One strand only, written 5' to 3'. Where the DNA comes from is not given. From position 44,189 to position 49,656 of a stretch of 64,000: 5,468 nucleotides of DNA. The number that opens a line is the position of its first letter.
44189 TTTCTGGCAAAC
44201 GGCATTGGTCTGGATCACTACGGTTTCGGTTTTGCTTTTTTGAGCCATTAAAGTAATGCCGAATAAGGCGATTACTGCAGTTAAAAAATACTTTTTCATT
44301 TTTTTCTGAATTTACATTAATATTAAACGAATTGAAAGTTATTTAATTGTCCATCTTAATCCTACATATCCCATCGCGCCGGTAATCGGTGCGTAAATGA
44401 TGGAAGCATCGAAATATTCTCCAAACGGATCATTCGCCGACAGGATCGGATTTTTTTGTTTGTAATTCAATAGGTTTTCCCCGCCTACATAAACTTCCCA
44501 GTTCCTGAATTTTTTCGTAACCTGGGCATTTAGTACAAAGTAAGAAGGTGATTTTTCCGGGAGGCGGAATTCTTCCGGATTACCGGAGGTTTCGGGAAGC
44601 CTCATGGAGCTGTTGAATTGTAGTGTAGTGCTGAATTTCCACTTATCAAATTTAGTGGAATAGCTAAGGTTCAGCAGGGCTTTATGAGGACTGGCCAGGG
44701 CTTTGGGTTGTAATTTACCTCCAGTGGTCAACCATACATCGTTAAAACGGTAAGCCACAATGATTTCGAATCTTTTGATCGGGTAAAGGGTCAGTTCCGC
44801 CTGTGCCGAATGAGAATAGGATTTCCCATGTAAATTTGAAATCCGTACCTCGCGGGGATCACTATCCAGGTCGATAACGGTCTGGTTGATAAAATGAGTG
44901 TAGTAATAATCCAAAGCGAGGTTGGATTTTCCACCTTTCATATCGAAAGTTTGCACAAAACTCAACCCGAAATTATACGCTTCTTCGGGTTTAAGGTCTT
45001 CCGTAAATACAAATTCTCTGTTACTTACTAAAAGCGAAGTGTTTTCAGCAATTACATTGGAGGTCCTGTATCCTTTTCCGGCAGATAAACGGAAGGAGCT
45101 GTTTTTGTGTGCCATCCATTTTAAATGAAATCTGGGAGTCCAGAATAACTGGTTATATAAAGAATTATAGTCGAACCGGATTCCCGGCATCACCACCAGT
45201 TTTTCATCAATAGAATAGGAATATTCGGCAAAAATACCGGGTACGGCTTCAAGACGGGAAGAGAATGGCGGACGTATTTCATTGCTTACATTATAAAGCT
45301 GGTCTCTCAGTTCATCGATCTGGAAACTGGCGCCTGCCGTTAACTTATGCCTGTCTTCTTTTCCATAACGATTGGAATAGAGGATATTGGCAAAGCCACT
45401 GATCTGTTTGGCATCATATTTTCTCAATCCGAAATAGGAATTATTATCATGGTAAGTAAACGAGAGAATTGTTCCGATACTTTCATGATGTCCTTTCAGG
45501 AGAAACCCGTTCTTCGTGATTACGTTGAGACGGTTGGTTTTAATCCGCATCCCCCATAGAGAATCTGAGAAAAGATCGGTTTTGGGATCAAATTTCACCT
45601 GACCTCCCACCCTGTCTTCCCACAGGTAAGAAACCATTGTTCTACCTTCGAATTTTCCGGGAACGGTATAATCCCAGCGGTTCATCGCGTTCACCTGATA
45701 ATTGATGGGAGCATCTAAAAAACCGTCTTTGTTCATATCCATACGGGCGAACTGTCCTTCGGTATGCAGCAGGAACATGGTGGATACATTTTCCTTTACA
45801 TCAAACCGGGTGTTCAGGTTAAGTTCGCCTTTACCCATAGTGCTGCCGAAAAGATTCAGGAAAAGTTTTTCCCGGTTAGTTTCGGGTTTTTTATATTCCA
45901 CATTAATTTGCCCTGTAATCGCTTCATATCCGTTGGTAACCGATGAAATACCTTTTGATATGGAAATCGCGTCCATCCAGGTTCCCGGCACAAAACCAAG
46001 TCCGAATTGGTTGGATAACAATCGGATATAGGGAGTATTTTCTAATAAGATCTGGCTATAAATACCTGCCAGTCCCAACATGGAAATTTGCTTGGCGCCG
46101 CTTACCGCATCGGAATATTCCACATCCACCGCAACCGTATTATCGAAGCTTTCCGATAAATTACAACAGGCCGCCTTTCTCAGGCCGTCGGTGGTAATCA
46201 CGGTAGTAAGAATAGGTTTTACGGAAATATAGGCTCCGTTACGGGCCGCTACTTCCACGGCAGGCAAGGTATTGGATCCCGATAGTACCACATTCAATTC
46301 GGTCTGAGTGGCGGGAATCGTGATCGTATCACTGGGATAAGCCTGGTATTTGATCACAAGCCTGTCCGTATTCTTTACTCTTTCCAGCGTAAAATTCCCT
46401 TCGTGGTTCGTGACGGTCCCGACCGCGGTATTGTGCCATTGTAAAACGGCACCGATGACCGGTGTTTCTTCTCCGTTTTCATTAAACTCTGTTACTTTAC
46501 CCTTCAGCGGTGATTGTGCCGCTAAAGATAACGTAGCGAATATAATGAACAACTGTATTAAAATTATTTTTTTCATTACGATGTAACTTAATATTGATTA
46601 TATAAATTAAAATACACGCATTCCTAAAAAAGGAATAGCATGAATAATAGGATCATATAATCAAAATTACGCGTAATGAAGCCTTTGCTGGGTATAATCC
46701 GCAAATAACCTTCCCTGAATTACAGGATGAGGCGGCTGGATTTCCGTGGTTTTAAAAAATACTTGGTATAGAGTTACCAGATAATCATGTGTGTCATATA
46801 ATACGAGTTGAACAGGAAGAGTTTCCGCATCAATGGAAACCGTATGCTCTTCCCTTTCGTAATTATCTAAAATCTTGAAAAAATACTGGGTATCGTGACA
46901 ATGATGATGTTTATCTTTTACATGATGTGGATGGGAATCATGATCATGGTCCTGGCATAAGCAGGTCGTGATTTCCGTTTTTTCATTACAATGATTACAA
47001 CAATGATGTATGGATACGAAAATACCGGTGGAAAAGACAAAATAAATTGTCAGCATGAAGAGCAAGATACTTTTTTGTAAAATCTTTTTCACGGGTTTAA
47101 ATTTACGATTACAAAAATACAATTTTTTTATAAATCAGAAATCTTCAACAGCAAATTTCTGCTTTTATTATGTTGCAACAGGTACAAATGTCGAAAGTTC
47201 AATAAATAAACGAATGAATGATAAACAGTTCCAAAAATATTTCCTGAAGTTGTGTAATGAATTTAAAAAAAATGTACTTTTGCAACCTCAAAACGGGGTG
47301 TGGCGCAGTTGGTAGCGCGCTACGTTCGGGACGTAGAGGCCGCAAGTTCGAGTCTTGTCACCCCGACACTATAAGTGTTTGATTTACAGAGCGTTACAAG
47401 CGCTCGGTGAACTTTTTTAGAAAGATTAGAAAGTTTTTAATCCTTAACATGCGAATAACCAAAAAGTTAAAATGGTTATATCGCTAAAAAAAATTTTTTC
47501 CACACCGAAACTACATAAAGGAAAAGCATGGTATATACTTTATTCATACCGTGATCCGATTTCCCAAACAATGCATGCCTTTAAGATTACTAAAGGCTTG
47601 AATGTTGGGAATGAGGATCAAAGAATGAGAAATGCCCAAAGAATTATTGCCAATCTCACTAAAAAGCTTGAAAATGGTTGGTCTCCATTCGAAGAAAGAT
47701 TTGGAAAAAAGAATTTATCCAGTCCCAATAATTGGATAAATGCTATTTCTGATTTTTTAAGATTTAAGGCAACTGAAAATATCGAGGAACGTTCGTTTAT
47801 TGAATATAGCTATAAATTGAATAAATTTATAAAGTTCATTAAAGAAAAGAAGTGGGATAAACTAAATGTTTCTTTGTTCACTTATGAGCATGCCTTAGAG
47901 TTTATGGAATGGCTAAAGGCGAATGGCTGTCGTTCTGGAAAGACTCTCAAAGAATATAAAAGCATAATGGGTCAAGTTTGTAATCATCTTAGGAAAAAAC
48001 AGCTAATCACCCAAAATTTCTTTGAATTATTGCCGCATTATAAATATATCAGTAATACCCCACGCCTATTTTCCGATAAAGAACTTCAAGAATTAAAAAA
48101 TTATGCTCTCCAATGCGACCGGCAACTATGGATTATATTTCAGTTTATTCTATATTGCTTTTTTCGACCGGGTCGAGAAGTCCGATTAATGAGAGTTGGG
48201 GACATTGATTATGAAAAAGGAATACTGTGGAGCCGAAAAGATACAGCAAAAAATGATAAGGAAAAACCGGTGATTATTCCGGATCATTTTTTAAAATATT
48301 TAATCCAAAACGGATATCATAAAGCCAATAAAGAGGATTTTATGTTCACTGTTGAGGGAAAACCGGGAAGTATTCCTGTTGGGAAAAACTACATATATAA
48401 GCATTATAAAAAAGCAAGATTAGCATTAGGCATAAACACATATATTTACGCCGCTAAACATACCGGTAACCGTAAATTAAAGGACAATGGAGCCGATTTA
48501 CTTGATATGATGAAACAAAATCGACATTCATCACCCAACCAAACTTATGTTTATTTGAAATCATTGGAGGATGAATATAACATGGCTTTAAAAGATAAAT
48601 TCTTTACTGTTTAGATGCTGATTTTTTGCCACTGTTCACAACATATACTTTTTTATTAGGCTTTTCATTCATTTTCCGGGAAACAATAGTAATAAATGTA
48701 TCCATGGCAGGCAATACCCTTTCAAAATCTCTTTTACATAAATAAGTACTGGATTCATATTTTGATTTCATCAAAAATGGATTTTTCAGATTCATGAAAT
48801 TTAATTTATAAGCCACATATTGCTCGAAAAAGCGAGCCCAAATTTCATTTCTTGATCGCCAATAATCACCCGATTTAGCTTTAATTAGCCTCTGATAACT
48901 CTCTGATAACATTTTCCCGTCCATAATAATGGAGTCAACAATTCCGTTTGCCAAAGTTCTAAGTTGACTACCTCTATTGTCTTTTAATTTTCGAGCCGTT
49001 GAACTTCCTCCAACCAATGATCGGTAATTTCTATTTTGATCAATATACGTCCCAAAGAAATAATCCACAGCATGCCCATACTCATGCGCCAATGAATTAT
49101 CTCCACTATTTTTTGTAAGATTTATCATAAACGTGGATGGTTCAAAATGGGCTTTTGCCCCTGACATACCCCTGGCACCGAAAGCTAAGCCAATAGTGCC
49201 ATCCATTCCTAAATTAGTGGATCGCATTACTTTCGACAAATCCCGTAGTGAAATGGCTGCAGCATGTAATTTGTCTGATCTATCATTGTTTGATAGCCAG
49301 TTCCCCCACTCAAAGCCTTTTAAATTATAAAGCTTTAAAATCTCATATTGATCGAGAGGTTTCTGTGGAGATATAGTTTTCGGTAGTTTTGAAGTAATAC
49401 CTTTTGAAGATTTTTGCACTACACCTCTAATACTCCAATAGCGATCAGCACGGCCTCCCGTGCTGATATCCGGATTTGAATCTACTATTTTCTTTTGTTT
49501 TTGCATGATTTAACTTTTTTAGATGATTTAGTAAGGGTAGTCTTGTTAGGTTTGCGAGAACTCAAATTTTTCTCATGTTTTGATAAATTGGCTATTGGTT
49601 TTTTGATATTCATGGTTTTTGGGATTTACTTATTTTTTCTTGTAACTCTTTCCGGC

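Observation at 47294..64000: tRNA-Pro-integrated element with phage-like functions but no tailed-phage hallmark genes: candidate non-tailed membrane-containing or pleomorphic temperate virus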

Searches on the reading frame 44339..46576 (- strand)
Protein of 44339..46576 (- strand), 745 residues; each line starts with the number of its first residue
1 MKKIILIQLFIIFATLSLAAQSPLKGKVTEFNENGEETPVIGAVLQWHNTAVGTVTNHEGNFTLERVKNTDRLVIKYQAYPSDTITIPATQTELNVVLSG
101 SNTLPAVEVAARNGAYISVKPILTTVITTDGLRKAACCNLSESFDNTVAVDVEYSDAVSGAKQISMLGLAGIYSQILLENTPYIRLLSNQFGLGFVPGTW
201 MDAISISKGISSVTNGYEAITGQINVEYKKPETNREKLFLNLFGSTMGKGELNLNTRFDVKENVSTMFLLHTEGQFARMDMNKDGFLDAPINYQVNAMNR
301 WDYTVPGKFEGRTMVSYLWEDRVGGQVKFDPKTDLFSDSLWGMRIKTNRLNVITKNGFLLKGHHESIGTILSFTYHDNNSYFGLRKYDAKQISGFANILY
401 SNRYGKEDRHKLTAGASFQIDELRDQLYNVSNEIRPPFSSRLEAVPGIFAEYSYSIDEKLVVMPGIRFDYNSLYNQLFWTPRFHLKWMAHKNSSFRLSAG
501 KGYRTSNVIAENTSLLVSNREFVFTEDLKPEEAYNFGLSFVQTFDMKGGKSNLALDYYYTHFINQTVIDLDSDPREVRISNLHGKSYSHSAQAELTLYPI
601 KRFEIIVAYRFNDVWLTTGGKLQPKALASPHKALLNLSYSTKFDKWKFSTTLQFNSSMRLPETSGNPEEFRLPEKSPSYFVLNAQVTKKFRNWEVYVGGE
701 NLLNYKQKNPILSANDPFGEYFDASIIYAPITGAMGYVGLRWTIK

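Call 82: find_encoding_contigs(protein=window:44339-46576:-, flank=10000, max_places=8)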
Protein window:44339-46576:- (745 aa): 7 contigs read that carry it; 3 places shown.
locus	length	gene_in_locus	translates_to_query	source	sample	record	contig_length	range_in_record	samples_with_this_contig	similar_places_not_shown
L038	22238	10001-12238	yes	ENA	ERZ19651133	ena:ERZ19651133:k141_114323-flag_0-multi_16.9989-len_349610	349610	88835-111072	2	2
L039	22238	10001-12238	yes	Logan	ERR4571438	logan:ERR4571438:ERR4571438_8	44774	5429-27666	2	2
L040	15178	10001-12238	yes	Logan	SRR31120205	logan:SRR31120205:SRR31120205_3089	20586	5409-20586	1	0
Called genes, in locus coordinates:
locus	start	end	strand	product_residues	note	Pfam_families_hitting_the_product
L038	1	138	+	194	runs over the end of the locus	-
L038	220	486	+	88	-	-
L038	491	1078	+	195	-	-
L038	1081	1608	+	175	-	-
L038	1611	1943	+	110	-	-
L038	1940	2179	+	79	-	-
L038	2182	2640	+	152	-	-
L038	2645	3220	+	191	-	PF01471:PG_binding_1 (weak)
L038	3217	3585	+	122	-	-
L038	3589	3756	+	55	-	-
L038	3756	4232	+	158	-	PF01832:Glucosaminidase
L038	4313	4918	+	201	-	-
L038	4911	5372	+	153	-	-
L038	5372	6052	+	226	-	PF13385:Laminin_G_3 (weak)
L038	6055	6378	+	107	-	PF04977:DivIC (faint)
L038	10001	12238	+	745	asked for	PF13715:CarbopepD_reg_2, PF00593:TonB_dep_Rec_b-barrel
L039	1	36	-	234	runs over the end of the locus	PF13187:Fer4_9 (faint), PF13484:Fer4_16 (faint), PF13183:Fer4_8, PF13534:Fer4_17 (weak)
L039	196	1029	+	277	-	PF04231:Endonuclease_1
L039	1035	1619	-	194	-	PF18306:LDcluster4, PF03641:Lysine_decarbox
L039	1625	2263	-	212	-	PF01066:CDP-OH_P_transf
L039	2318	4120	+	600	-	PF13205:Big_5, PF09912:DUF2141 (faint)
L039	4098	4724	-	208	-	PF13505:OMP_b-brl, PF13568:OMP_b-brl_2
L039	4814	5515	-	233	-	PF01613:Flavin_Reduct, PF00301:Rubredoxin, PF21349:RUBY_RBDX (faint)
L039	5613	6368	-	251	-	PF00881:Nitroreductase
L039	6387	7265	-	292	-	PF03279:Lip_A_acyltrans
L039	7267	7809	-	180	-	PF00702:Hydrolase (weak), PF08645:PNK3P (weak), PF13242:Hydrolase_like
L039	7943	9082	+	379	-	-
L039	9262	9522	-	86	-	-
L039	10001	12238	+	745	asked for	PF13715:CarbopepD_reg_2, PF00593:TonB_dep_Rec_b-barrel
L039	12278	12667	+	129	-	PF00403:HMA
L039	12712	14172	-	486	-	PF17127:DUF5106, PF00578:AhpC-TSA (faint), PF13905:Thioredoxin_8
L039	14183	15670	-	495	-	PF17127:DUF5106, PF00578:AhpC-TSA (weak), PF13905:Thioredoxin_8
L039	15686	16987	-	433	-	PF14289:DUF4369 (faint), PF17127:DUF5106 (faint), PF13905:Thioredoxin_8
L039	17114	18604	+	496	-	PF14134:DUF4301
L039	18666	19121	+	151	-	PF00383:dCMP_cyt_deam_1, PF14437:MafB19-deam, PF14439:Bd3614-deam (weak)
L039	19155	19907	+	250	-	PF13505:OMP_b-brl (weak), PF13568:OMP_b-brl_2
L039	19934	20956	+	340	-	-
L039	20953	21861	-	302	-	PF01180:DHO_dh, PF01207:Dus, PF00977:His_biosynth (weak), PF03060:NMO (weak)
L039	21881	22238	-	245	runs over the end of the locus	PF10418:DHODB_Fe-S_bind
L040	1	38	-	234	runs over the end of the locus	PF13187:Fer4_9 (faint), PF13484:Fer4_16 (faint), PF13183:Fer4_8, PF13534:Fer4_17 (weak)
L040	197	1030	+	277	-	PF04231:Endonuclease_1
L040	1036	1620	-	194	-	PF18306:LDcluster4, PF03641:Lysine_decarbox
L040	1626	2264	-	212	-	PF01066:CDP-OH_P_transf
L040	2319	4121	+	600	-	PF13205:Big_5, PF09912:DUF2141 (faint)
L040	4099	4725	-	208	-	PF13505:OMP_b-brl, PF13568:OMP_b-brl_2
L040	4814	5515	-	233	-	PF01613:Flavin_Reduct, PF00301:Rubredoxin, PF21349:RUBY_RBDX (faint)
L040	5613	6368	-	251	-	PF00881:Nitroreductase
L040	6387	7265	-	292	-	PF03279:Lip_A_acyltrans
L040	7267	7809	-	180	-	PF00702:Hydrolase (weak), PF08645:PNK3P (weak), PF13242:Hydrolase_like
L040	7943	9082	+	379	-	-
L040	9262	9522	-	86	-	-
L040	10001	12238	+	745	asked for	PF13715:CarbopepD_reg_2, PF00593:TonB_dep_Rec_b-barrel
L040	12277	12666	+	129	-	PF00403:HMA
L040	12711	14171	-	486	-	PF17127:DUF5106, PF00578:AhpC-TSA (faint), PF13905:Thioredoxin_8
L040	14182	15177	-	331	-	?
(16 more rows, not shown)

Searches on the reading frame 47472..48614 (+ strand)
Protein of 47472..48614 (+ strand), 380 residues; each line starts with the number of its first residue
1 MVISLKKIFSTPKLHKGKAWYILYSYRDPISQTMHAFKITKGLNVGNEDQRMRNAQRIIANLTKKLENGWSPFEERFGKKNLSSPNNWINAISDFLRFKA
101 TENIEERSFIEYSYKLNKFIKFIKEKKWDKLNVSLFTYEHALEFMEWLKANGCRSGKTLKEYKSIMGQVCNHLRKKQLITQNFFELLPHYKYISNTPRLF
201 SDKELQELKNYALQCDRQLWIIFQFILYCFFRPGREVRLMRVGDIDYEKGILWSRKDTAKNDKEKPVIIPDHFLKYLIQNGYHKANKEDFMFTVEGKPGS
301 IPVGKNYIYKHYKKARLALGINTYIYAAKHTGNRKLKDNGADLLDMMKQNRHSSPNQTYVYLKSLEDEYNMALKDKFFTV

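Call 5: search_protein_families(library=pfam, max_evalue=0.01, proteins=[window:47472-48614:+])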
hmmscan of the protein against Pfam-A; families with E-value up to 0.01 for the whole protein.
window:47472-48614:+ (380 aa): 3 families
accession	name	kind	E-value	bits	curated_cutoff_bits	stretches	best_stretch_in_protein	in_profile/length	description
PF00589.27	Phage_integrase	-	1.4e-05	25.3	27.1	1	218-365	23-169/172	Phage integrase family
PF13495.12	Phage_int_SAM_4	-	5.5e-05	23.9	27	1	94-168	4-73/85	Phage integrase, N-terminal SAM-like domain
PF02899.23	Phage_int_SAM_1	-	0.0074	17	22.3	0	101-164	11-70/83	Phage integrase, N-terminal SAM-like domain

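Call 8: search_protein_families(library=phrogs, max_evalue=0.01, proteins=[window:47472-48614:+])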
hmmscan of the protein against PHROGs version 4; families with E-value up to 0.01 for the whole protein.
window:47472-48614:+ (380 aa): 3 families
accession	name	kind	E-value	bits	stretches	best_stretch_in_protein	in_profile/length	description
phrog_1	-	integration and excision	1.7e-28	101.2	1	16-370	120-441/611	integrase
phrog_216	-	integration and excision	1e-21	78.4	1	160-373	16-233/301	integrase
phrog_7685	-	integration and excision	0.0051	17.4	0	260-359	125-217/240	integrase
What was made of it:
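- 47472..48614 (+): Tyrosine integrase, 380 aa. Pfam Phage_integrase and SAM-like domains score just below their cut-offs (calls 5, 8).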

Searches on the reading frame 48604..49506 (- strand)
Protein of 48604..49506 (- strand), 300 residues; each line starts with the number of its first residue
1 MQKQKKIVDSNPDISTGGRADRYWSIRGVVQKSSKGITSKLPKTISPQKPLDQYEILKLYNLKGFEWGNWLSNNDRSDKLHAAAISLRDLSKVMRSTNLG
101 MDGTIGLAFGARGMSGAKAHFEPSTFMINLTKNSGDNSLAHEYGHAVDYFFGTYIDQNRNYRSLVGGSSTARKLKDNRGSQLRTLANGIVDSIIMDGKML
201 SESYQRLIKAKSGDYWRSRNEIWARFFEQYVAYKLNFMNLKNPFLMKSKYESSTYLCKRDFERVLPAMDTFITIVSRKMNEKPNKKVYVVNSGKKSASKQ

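Call 5: search_protein_families(library=pfam, max_evalue=0.01, proteins=[window:48604-49506:-])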
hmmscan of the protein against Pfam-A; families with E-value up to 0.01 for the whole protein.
window:48604-49506:- (300 aa): 1 family
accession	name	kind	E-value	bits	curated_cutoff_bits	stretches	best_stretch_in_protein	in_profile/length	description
PF18796.6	LPD1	-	7e-11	42.5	27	1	209-275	3-74/78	Large polyvalent protein-associated domain 1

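Call 8: search_protein_families(library=phrogs, max_evalue=0.01, proteins=[window:48604-49506:-])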
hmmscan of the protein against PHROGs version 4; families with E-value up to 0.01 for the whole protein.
window:48604-49506:- (300 aa): 5 families
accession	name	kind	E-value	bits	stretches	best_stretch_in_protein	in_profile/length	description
phrog_616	-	unknown function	8.9e-23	80.2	1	60-247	1201-1401/2793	-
phrog_18947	-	unknown function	1.5e-21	76.5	1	59-247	1269-1449/1537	-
phrog_29900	-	unknown function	3.9e-21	75.6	1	55-160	321-430/1028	-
phrog_30335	-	unknown function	3.2e-11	42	1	57-152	1215-1314/2900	-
phrog_4529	-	head and packaging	4.9e-06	27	1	119-272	368-526/533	minor head protein and DNA pilot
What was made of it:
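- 48604..49506 (-): 300-aa protein with an LPD1 domain and an HExxH motif (AHEYGH). It may be an internal or ejected virion protein. Pfam LPD1 E 7e-11; phrog_616 E 9e-23; weak match to phrog_4529, 'minor head protein and DNA pilot' (calls 5, 8).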

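Call 92: search_solved_structures(query=window:48604-49506:-, max_evalue=0.5)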
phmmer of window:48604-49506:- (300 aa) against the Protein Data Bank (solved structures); distinct sequences matched with E-value up to 0.5: 2.
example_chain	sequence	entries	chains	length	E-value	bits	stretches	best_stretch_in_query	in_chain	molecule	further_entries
1z6o_M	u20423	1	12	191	0.079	15.5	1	127-178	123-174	Ferritin heavy chain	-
2l0r_A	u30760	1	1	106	0.22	14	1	137-182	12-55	Lethal factor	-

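Call 99: search_protein_families(library=padloc, max_evalue=0.001, proteins=[window:48604-49506:-])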
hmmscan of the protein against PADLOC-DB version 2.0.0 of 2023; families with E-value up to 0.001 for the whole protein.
window:48604-49506:- (300 aa): 0 families
